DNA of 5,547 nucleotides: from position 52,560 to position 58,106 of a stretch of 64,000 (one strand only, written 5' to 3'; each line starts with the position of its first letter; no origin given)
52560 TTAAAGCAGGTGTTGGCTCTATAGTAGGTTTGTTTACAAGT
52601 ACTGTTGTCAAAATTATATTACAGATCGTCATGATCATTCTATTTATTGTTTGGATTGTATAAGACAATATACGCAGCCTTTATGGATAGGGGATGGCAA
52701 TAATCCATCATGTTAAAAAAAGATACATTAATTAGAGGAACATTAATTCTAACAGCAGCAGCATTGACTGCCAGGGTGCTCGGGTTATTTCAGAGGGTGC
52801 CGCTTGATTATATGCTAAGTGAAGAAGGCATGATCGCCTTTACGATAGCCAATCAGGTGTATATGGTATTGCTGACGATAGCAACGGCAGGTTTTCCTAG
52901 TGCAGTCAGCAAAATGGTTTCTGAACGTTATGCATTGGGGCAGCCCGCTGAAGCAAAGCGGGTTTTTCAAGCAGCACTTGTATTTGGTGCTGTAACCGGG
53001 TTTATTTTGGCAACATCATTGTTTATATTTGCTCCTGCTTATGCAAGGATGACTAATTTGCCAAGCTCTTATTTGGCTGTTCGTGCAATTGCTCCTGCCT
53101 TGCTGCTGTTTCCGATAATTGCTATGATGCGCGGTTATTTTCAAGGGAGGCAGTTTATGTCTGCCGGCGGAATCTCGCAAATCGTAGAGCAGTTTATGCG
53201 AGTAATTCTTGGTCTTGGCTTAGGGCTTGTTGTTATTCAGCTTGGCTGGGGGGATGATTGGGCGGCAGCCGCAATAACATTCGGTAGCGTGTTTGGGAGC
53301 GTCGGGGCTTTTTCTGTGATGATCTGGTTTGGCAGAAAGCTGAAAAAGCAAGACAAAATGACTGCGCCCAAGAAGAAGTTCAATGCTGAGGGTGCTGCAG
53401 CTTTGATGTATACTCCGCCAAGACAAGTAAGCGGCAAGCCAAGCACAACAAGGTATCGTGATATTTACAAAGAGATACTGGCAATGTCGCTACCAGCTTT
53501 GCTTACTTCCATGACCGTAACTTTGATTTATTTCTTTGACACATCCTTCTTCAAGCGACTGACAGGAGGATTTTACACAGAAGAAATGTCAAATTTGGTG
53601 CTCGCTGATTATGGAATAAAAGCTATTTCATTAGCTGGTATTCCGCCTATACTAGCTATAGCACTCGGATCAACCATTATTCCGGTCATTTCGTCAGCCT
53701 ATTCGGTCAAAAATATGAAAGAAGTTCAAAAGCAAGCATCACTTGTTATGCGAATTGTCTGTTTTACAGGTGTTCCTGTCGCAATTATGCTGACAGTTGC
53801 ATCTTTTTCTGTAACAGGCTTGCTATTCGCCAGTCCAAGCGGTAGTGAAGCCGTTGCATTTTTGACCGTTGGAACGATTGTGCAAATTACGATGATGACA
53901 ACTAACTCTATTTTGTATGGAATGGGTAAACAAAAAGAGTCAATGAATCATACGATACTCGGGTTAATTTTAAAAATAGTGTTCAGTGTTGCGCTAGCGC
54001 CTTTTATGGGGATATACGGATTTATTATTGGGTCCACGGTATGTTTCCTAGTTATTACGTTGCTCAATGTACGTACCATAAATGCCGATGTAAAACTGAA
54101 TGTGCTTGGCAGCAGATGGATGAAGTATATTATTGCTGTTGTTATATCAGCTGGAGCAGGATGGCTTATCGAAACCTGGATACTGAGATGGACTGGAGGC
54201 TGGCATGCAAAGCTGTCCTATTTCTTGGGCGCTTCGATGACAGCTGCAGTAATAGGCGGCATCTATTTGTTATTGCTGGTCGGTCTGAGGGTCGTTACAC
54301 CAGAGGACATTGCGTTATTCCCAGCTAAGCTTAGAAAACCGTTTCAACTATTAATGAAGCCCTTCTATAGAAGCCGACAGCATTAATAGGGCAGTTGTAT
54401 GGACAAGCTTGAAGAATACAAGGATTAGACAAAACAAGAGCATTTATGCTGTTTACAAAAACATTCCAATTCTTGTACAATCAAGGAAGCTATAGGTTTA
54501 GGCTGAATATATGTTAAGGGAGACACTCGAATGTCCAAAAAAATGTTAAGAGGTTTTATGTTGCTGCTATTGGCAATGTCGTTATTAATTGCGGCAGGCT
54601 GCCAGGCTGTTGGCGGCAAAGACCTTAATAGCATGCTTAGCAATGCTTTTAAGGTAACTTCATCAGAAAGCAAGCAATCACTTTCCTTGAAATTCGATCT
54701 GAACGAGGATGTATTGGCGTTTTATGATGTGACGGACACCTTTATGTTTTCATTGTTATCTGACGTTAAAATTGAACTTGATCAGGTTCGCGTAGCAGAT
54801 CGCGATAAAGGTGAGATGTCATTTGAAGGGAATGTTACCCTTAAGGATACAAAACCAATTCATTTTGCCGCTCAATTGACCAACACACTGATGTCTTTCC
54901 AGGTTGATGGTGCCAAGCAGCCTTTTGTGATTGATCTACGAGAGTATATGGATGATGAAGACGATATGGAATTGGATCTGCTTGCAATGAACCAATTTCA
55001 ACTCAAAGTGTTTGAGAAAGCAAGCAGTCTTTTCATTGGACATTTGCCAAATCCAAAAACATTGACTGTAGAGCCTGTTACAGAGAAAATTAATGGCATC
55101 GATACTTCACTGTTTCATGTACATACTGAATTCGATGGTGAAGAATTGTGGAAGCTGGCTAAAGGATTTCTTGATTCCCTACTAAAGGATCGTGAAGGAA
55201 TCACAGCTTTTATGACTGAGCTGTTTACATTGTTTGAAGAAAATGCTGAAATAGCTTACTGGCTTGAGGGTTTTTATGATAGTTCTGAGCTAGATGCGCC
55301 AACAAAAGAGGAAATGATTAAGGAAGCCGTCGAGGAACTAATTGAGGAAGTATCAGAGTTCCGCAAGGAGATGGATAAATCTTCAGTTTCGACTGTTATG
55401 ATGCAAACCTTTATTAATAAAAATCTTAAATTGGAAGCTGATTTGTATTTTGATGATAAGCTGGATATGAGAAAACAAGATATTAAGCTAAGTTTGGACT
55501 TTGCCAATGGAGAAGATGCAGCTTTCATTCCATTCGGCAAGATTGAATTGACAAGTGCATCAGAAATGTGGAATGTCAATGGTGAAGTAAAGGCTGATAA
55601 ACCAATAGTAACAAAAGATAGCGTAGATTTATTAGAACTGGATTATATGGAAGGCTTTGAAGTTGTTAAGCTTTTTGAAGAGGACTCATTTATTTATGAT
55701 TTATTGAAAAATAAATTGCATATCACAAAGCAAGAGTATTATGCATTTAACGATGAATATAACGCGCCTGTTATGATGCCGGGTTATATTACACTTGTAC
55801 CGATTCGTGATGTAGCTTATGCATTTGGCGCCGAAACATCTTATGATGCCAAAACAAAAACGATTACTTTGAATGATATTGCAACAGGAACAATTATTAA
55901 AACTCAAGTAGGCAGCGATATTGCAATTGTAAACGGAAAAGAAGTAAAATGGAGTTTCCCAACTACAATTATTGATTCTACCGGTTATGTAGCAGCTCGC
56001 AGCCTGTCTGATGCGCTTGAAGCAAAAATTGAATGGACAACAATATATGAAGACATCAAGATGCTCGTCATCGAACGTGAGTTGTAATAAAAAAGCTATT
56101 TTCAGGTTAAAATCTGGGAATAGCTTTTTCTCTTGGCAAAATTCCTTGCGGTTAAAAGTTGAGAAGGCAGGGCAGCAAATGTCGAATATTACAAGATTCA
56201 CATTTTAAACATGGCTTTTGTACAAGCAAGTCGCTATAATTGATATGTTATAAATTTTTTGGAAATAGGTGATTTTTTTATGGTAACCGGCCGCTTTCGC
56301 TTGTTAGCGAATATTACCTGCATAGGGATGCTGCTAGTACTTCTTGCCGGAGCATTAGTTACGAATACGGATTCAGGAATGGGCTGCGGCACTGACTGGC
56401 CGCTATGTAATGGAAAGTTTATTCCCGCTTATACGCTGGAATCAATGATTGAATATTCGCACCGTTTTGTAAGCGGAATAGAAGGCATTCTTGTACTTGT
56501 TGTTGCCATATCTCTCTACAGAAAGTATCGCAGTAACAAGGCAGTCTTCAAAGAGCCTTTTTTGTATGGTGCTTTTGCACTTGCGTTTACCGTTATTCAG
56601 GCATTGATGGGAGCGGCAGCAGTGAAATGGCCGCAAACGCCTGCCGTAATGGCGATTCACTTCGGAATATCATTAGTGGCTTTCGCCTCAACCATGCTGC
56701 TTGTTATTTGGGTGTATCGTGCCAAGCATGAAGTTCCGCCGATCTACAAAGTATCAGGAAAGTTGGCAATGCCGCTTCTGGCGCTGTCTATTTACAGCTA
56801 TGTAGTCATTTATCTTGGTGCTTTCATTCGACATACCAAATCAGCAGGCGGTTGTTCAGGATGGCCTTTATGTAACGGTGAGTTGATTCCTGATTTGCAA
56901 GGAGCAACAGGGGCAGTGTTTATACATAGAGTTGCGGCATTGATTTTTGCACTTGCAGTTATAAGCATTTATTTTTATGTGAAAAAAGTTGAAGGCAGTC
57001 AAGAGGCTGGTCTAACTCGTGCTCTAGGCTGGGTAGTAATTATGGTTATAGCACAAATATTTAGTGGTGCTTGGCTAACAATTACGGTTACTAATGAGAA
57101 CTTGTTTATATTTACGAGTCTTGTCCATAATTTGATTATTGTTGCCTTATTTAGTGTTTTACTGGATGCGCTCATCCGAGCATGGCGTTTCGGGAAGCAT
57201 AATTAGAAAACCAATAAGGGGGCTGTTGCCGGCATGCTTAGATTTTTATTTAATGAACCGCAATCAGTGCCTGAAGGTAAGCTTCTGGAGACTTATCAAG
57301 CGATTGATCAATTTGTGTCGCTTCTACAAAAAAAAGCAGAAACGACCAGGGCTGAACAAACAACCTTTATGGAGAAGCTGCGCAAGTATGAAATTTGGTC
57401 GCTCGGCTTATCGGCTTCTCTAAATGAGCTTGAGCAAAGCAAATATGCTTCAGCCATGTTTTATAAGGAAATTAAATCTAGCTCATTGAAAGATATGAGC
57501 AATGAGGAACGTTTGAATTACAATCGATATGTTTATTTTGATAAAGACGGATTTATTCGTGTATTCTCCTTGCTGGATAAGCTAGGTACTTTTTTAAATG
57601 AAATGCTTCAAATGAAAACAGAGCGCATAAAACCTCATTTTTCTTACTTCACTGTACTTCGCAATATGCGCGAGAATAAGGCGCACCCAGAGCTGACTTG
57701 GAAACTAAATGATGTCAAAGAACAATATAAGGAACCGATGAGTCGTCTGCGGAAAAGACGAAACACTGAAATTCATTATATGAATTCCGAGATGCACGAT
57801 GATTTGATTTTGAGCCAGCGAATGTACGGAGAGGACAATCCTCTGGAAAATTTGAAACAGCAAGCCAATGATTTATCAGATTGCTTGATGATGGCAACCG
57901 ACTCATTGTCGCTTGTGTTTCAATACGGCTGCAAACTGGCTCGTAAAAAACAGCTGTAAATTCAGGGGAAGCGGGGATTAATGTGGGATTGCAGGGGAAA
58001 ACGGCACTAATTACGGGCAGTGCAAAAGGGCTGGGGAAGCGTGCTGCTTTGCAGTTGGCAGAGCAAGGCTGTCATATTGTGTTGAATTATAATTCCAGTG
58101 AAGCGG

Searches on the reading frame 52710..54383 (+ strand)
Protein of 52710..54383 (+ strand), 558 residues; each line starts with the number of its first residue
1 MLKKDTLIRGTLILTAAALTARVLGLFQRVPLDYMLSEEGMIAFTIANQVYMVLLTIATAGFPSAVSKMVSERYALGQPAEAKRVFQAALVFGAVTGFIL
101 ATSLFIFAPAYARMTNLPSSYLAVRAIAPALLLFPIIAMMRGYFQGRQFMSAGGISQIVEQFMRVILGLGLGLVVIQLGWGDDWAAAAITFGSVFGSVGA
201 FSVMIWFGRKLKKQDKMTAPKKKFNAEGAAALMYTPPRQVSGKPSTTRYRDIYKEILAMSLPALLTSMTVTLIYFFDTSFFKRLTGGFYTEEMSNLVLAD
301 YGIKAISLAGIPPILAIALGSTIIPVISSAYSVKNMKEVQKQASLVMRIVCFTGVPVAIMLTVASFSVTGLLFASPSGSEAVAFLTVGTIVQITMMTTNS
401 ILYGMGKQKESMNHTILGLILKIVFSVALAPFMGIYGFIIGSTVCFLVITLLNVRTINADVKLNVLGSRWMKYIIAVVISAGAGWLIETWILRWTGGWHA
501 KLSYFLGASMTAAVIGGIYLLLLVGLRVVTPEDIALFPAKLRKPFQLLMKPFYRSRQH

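Call 51: search_protein_families(library=pfam, proteins=[window:52710-54383:+], max_evalue=0.00001)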
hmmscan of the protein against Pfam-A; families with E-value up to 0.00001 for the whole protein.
window:52710-54383:+ (558 aa): 2 families
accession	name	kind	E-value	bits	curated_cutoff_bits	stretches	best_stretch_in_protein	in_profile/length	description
PF01943.22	Polysacc_synt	-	8.5e-17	61.9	28.2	1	8-329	2-272/274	Polysaccharide biosynthesis protein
PF01554.23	MatE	-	2.6e-09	37.4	24.9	0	36-140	23-131/161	MatE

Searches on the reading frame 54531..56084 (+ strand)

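Call 51: search_protein_families(library=pfam, proteins=[window:54531-56084:+], max_evalue=0.00001)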
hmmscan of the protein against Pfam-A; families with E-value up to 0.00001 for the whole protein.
window:54531-56084:+ (518 aa): 1 family
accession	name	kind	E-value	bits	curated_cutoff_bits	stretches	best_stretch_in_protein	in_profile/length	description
PF07833.16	Cu_amine_oxidN1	-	6.9e-18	65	24.2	1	412-503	12-100/108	Copper amine oxidase N-terminal domain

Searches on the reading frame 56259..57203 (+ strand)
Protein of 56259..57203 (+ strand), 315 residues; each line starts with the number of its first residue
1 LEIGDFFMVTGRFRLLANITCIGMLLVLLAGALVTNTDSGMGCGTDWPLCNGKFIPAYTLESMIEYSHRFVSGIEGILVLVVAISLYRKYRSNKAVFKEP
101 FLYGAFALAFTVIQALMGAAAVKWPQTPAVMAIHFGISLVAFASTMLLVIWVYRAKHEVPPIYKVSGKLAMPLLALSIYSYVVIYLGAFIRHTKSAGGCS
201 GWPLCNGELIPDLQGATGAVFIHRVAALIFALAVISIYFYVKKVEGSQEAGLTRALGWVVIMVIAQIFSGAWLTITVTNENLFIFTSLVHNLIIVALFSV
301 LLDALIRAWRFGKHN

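Call 51: search_protein_families(library=pfam, proteins=[window:56259-57203:+], max_evalue=0.00001)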
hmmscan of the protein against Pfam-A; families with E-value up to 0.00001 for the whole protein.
window:56259-57203:+ (315 aa): 1 family
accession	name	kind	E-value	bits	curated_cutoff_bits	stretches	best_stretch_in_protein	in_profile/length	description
PF02628.20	COX15-CtaA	-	6e-34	117.9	29.9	2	62-301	75-321/322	Cytochrome oxidase assembly protein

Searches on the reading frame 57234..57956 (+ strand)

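Call 51: search_protein_families(library=pfam, proteins=[window:57234-57956:+], max_evalue=0.00001)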
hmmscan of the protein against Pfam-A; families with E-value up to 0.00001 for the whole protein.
window:57234-57956:+ (241 aa): 1 family
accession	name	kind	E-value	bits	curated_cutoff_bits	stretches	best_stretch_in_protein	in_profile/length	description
PF18730.6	HEPN_Cthe2314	-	7.8e-60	202.3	27.1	1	55-231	1-172/174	Cthe_2314-like HEPN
